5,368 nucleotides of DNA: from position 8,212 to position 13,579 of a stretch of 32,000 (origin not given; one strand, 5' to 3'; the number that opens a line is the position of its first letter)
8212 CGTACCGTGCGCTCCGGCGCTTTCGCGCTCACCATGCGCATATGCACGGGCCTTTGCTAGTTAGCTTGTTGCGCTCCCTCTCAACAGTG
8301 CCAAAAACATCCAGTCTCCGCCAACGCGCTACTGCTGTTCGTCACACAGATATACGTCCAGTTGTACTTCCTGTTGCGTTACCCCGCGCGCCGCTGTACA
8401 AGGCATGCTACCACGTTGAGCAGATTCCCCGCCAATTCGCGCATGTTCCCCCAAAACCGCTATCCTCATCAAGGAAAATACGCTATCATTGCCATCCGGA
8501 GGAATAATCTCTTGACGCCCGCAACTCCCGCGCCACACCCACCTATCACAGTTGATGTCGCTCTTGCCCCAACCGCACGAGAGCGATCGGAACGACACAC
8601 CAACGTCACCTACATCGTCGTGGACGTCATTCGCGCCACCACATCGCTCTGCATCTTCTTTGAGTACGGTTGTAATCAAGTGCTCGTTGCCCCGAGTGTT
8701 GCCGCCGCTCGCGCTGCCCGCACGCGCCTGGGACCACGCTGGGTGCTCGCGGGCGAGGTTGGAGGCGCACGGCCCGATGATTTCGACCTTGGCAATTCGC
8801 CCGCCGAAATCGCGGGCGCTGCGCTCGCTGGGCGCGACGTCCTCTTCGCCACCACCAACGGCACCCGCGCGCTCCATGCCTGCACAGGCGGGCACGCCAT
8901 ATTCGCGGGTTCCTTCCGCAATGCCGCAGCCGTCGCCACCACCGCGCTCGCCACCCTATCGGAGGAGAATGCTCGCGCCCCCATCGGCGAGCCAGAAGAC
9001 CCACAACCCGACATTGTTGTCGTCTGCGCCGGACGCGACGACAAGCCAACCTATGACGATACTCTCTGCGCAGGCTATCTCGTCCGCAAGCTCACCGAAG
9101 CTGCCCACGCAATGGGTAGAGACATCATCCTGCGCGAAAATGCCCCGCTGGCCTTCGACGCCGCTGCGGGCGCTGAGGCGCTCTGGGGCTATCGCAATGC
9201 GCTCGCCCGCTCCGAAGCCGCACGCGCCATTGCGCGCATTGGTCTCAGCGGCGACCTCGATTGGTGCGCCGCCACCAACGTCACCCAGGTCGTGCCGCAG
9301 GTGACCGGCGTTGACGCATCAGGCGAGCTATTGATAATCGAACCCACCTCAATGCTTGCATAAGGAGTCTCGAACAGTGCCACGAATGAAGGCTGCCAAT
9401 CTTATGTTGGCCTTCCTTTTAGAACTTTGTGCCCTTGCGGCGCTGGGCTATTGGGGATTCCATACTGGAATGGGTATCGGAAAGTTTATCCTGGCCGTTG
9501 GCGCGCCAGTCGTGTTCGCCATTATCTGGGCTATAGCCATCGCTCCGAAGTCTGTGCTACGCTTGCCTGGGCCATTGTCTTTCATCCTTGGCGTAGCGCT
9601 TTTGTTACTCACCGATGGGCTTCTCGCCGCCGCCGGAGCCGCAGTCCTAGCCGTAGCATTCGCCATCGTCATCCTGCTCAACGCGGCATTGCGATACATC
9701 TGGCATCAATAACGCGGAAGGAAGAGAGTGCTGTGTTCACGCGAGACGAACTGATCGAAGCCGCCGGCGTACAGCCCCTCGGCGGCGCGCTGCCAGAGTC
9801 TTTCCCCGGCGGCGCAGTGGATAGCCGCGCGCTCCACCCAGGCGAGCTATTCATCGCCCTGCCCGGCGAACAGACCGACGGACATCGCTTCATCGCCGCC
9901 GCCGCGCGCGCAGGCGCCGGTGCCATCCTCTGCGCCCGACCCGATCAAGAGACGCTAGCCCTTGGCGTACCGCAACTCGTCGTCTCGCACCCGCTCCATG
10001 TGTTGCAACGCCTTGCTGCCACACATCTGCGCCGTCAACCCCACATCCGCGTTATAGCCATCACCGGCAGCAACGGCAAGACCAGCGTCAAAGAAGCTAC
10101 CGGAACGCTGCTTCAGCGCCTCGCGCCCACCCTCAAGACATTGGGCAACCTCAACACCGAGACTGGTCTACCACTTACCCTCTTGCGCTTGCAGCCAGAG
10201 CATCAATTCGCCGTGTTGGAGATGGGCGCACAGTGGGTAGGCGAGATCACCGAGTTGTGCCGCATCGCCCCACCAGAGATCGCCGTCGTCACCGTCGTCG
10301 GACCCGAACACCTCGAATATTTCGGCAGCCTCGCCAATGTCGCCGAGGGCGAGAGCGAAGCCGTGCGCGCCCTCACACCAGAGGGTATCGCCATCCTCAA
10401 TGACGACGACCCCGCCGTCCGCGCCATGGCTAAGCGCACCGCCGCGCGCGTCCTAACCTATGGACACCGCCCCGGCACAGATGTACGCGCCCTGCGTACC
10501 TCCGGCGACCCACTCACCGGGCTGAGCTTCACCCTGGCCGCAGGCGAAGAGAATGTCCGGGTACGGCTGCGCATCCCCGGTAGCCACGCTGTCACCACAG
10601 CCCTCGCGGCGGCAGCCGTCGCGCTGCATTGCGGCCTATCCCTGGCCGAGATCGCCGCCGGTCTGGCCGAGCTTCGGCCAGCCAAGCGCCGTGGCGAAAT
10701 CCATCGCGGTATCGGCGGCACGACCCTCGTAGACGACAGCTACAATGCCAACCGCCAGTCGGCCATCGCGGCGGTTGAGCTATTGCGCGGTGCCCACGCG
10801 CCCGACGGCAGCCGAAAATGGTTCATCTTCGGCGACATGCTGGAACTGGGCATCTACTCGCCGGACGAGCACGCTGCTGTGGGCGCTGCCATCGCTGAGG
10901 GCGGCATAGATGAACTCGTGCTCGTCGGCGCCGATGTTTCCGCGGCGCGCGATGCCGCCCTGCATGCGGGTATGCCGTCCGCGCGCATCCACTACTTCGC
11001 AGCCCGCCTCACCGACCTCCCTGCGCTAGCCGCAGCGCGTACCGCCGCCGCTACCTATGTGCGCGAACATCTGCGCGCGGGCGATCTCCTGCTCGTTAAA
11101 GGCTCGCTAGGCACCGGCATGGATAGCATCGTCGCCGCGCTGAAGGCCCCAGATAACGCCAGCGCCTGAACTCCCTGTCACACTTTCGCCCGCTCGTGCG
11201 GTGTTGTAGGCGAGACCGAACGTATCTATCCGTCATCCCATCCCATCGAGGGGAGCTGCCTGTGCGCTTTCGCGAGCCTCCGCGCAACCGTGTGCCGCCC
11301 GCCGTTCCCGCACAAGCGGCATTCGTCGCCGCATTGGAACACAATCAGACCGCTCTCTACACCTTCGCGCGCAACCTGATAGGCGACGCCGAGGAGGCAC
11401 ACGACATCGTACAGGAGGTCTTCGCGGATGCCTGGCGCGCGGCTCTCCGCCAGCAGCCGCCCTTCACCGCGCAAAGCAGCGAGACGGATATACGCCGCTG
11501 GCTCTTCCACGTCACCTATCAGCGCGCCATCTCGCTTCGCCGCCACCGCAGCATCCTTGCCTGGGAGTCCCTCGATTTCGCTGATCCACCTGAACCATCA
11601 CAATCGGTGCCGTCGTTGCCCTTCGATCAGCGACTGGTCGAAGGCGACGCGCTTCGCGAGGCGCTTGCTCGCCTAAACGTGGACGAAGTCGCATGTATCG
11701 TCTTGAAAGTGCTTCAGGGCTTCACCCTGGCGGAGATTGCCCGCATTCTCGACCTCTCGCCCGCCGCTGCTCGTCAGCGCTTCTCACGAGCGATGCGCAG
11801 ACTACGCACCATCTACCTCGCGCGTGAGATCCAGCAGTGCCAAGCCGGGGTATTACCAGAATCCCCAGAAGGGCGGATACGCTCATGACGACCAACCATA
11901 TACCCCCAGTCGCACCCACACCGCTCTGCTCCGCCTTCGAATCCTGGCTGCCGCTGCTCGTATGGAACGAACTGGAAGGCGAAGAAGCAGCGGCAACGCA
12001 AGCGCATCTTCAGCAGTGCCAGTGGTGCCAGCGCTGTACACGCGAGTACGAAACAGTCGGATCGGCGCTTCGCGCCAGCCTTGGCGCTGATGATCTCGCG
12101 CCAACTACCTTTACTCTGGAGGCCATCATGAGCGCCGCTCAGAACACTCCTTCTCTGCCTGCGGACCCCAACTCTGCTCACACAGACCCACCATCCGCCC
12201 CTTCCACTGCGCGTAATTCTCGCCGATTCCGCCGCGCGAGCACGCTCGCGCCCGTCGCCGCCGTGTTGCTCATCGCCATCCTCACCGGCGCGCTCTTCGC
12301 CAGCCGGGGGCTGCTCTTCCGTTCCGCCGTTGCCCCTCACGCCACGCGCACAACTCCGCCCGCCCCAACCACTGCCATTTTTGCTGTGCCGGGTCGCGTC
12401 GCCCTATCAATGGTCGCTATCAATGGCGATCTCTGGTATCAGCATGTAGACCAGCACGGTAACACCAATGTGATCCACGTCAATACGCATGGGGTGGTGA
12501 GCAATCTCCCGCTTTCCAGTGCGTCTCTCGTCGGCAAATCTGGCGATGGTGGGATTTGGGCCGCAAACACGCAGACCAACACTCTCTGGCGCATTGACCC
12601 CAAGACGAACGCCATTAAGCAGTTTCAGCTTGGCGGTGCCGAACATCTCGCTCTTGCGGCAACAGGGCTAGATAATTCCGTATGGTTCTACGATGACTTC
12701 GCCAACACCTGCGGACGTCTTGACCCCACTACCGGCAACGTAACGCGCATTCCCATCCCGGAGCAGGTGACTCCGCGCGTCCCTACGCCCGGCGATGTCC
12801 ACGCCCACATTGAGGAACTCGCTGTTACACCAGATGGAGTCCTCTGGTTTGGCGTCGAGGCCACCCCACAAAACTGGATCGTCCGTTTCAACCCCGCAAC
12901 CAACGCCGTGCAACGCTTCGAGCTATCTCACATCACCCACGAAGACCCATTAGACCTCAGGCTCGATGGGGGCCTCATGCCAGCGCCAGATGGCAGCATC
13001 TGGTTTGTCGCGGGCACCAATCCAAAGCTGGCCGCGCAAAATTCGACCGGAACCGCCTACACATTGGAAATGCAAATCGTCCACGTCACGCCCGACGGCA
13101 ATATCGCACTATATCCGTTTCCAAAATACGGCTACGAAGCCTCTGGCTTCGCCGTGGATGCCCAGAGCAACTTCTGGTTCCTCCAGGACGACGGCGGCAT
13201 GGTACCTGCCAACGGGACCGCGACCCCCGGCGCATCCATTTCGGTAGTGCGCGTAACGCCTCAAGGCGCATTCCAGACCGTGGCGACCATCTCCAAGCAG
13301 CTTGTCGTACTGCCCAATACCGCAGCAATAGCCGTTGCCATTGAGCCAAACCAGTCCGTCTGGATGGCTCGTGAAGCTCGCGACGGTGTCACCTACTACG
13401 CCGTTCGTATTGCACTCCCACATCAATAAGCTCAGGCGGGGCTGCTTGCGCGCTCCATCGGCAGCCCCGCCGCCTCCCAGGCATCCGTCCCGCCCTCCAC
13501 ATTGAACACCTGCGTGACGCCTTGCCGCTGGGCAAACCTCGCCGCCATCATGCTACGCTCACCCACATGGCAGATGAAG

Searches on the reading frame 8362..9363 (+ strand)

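Call 73: search_protein_families(library=pfam, proteins=[window:8362-9363:+], max_evalue=0.00001)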
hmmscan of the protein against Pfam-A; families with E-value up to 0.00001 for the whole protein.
window:8362-9363:+ (333 aa): 1 family
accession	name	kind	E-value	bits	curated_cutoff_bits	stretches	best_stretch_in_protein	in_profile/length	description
PF04029.19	2-ph_phosp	-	9.2e-52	175.9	26.4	1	74-314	6-223/226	2-phosphosulpholactate phosphatase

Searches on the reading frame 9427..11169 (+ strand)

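Call 73: search_protein_families(library=pfam, proteins=[window:9427-11169:+], max_evalue=0.00001)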
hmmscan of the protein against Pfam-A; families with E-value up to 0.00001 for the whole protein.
window:9427-11169:+ (580 aa): 3 families
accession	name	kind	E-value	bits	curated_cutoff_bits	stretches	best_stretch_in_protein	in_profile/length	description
PF08245.18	Mur_ligase_M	-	3.2e-39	135.4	24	1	212-399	1-200/200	Mur ligase middle domain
PF02875.26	Mur_ligase_C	-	1.4e-16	61.9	28.4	1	421-560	1-126/127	Mur ligase, glutamate ligase domain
PF01225.30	Mur_ligase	-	8.8e-10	39.3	21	1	131-199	7-93/95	Mur ligase family, catalytic domain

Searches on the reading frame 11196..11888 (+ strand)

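Call 73: search_protein_families(library=pfam, proteins=[window:11196-11888:+], max_evalue=0.00001)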
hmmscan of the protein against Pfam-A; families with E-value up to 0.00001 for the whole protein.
window:11196-11888:+ (230 aa): 3 families
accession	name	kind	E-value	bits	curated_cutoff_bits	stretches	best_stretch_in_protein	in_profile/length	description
PF08281.18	Sigma70_r4_2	-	4.4e-12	45.9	25.7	1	151-203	2-54/54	Sigma-70, region 4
PF04545.22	Sigma70_r4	-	6.1e-09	35.7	24.1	1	156-204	1-49/50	Sigma-70, region 4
PF04542.20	Sigma70_r2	-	9.2e-08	32.2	24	1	48-118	3-68/71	Sigma-70 region 2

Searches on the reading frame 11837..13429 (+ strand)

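Call 74: search_protein_families(library=pfam, proteins=[window:11837-13429:+], max_evalue=0.00001)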
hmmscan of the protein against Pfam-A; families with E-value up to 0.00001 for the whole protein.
window:11837-13429:+ (530 aa): 3 families
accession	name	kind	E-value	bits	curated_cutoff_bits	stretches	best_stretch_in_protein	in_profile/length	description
PF24684.1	Vgb_lyase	-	3.4e-15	56.1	50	1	191-310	60-179/290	Virginiamycin B lyase family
PF16819.11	DUF5074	-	4.9e-10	39.4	27.2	0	204-265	159-223/353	Domain of unknown function (DUF5074)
PF21959.2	DUF6923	-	2.8e-07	31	27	0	216-309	73-169/234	Repeat of unknown function (DUF6923)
